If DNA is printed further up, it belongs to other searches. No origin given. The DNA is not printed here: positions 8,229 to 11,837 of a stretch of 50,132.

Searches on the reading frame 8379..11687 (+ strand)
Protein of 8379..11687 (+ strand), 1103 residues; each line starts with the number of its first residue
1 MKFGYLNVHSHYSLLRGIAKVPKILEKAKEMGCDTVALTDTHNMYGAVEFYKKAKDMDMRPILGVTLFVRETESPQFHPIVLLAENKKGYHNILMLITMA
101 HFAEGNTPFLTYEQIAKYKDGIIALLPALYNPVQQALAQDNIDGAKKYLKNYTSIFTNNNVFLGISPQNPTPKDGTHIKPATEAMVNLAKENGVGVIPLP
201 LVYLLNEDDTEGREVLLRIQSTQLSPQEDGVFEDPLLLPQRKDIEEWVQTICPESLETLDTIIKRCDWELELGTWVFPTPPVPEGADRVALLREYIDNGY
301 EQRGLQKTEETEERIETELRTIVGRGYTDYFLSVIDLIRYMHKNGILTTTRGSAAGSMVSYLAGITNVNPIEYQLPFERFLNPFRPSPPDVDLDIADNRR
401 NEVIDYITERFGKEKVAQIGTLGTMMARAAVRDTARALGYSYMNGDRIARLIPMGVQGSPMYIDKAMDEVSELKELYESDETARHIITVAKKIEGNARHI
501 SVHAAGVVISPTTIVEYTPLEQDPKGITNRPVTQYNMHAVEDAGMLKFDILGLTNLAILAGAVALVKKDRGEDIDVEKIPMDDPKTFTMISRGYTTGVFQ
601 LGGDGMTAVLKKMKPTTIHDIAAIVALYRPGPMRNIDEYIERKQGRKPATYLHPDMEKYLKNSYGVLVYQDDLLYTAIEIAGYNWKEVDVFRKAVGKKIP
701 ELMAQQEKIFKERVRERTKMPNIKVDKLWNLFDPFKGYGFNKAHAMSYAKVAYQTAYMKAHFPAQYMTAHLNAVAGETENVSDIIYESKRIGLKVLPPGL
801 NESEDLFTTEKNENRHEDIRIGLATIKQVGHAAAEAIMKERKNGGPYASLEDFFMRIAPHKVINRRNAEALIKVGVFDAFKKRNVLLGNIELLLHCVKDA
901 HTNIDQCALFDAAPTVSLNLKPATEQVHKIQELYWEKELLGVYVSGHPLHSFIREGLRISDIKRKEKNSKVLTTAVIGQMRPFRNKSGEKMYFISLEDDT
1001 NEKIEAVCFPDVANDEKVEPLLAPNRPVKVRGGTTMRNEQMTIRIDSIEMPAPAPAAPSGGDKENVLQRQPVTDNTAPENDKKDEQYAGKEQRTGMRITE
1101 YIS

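Call 93: search_protein_families(library=pfam, proteins=[window:8379-11687:+], max_evalue=0.001)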
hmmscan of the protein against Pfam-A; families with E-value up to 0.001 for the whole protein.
window:8379-11687:+ (1103 aa): 5 families
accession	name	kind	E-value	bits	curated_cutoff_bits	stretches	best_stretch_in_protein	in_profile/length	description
PF07733.18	DNA_pol3_alpha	-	2.8e-87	293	23.9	1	292-552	3-260/260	Bacterial DNA polymerase III alpha NTPase domain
PF17657.6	DNA_pol3_finger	-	5.2e-53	179.2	22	1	555-716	1-164/166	Bacterial DNA polymerase III alpha subunit finger domain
PF02811.25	PHP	-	4.2e-35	122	26.4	1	6-165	2-161/164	PHP domain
PF14579.12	HHH_6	-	3.7e-24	85.2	25.6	1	792-882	1-85/90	Helix-hairpin-helix motif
PF01336.31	tRNA_anti-codon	-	1.8e-08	34.6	27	1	983-1049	10-73/75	OB-fold nucleic acid binding domain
